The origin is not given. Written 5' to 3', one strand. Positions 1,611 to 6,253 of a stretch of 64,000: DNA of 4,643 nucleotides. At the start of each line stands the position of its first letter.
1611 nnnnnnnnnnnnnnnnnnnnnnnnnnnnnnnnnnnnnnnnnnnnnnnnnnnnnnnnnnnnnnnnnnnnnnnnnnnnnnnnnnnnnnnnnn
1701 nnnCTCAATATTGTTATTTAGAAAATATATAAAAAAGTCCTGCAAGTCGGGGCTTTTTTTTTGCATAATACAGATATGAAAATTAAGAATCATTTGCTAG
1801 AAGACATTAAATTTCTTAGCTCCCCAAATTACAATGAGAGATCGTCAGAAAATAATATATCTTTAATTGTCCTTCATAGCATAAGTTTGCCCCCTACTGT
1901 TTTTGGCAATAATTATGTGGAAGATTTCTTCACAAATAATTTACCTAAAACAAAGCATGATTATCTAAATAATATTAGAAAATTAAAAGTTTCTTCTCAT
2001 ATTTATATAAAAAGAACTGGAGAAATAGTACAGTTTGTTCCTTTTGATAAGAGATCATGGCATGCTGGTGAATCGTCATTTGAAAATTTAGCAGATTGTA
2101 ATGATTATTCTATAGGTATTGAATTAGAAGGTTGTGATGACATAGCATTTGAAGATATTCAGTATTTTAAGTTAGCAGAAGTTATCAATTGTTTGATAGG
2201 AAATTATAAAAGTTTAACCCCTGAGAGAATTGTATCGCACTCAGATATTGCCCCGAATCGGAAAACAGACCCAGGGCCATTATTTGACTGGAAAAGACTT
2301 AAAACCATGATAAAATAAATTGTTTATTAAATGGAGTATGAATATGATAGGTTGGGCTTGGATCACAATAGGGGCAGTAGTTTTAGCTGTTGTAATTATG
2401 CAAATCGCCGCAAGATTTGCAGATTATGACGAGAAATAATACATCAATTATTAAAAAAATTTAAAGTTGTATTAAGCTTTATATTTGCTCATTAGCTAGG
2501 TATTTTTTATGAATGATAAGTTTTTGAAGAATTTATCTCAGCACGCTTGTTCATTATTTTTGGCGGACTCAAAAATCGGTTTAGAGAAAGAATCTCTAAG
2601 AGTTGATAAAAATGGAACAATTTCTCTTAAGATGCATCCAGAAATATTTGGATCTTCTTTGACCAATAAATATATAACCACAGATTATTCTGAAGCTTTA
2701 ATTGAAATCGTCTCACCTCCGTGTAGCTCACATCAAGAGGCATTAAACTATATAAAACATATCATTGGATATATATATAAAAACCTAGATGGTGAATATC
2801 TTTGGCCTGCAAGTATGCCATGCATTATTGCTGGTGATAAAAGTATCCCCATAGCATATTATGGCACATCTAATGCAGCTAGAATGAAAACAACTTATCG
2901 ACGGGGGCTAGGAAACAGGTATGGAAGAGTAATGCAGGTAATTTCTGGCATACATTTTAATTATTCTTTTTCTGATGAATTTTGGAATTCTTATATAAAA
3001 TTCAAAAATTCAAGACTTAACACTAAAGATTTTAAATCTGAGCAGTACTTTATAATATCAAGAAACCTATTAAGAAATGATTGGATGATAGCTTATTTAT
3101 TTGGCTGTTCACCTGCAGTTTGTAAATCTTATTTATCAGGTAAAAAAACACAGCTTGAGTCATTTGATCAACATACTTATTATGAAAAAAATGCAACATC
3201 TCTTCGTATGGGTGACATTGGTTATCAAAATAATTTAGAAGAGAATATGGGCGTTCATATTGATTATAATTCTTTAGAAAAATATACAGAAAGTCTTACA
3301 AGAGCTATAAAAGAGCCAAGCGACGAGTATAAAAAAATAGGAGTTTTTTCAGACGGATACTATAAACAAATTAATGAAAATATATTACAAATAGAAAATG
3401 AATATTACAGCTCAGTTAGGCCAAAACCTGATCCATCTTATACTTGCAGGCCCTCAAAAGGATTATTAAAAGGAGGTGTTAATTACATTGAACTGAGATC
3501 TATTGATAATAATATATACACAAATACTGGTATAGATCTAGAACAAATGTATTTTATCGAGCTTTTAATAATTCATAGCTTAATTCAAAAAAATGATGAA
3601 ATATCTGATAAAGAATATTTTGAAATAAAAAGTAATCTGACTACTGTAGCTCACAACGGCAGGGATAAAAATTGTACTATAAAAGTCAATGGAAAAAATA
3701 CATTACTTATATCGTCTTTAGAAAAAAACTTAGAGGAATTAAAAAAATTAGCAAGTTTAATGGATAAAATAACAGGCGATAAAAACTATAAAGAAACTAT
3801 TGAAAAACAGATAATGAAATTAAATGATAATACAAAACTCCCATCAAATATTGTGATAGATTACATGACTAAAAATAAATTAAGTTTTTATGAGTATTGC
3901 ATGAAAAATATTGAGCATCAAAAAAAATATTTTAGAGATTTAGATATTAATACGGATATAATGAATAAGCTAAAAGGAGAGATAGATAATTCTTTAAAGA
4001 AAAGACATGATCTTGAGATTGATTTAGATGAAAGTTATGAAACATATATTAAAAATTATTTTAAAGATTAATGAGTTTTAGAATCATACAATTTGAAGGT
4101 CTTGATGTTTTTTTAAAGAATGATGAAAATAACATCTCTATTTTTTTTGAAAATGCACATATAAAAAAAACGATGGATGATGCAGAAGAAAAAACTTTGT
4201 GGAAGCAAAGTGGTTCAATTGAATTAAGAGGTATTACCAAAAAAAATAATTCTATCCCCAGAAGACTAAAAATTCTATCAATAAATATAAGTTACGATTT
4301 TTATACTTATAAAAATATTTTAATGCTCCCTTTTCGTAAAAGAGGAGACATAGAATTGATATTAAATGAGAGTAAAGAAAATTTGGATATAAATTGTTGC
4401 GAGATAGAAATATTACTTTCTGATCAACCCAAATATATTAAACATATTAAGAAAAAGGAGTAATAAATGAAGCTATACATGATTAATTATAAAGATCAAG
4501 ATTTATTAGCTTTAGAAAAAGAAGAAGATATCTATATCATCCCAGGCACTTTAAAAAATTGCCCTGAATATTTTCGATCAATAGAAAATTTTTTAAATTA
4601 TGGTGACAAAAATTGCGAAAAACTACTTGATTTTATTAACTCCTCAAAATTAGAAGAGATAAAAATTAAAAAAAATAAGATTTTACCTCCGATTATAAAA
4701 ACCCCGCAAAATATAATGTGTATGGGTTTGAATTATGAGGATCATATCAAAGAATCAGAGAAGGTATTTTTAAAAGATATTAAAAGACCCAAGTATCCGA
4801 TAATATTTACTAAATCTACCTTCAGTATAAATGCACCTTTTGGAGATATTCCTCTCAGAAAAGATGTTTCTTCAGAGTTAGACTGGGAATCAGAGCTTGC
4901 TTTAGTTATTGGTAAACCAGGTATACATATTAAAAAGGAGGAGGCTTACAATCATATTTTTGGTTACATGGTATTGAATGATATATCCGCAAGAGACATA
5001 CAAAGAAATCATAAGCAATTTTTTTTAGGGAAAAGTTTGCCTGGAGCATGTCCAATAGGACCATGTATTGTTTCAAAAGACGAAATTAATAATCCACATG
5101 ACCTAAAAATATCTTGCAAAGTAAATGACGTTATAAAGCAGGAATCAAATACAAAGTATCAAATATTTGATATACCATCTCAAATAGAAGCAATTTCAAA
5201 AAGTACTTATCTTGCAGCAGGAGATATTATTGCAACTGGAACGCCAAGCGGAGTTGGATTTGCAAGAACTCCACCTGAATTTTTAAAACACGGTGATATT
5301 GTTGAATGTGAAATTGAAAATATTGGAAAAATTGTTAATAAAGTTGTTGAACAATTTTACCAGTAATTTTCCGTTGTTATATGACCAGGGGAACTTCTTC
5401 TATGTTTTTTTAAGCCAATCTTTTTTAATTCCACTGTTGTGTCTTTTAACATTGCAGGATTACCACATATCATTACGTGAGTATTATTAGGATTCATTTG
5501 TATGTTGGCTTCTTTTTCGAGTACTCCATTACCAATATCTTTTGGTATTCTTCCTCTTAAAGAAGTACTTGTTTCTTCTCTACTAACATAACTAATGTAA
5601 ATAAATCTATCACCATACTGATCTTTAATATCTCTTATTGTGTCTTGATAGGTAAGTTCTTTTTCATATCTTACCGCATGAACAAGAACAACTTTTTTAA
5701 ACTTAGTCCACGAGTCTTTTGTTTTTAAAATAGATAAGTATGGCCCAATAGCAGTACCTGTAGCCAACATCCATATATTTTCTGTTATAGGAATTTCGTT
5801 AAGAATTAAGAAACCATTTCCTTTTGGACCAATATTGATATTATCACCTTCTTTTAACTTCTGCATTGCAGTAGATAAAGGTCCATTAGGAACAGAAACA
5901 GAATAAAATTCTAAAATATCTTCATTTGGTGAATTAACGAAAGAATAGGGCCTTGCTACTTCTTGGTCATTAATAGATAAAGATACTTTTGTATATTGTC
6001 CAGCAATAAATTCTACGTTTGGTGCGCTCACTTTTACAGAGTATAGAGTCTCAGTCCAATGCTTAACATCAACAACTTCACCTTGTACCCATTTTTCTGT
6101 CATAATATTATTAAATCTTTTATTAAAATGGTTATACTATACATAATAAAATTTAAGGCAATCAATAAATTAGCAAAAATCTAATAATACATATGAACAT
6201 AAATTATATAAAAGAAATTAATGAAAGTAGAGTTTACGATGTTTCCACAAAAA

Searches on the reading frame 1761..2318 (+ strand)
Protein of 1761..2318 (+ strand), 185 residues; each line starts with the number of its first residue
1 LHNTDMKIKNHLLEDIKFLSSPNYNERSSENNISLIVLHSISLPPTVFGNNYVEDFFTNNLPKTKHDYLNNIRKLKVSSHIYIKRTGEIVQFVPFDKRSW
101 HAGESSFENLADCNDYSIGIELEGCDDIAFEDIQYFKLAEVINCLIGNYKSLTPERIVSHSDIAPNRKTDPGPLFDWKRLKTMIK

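Call 25: search_protein_families(library=pfam, proteins=[window:1761-2318:+], max_evalue=0.00001)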
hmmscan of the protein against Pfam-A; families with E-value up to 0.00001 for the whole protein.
window:1761-2318:+ (185 aa): 1 family
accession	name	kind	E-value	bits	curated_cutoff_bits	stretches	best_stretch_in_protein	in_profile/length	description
PF01510.30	Amidase_2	-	1.4e-28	100.3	26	1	31-173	3-131/131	N-acetylmuramoyl-L-alanine amidase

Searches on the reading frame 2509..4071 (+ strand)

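Call 25: search_protein_families(library=pfam, proteins=[window:2509-4071:+], max_evalue=0.00001)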
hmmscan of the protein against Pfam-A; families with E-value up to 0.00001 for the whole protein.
window:2509-4071:+ (520 aa): 1 family
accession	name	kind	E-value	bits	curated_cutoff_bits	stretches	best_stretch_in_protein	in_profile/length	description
PF04262.19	Glu_cys_ligase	-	1e-142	475.6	27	1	6-380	1-372/372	Glutamate-cysteine ligase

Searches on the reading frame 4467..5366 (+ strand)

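Call 25: search_protein_families(library=pfam, proteins=[window:4467-5366:+], max_evalue=0.00001)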
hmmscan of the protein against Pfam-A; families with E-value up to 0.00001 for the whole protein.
window:4467-5366:+ (299 aa): 1 family
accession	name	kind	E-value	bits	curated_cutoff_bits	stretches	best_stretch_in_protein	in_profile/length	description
PF01557.24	FAA_hydrolase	-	6.2e-69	232.4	23.9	1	83-294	2-214/214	Fumarylacetoacetate (FAA) hydrolase C-terminal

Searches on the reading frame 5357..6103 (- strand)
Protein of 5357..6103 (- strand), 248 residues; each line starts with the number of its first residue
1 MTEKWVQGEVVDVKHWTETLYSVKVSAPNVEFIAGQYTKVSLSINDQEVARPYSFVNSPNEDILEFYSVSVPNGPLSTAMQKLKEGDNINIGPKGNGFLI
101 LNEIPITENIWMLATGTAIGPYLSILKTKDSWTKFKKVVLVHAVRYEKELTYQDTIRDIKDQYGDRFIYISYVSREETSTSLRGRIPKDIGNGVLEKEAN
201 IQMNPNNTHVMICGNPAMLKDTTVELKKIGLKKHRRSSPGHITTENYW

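Call 25: search_protein_families(library=pfam, proteins=[window:5357-6103:-], max_evalue=0.00001)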
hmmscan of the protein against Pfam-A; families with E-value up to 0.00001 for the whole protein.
window:5357-6103:- (248 aa): 2 families
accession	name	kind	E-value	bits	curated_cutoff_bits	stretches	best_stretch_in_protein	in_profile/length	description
PF00175.26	NAD_binding_1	-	6.3e-18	65.9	22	1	112-222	1-107/109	Oxidoreductase NAD-binding domain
PF00970.30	FAD_binding_6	-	9e-08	32.8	21.1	1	23-96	19-96/99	Oxidoreductase FAD-binding domain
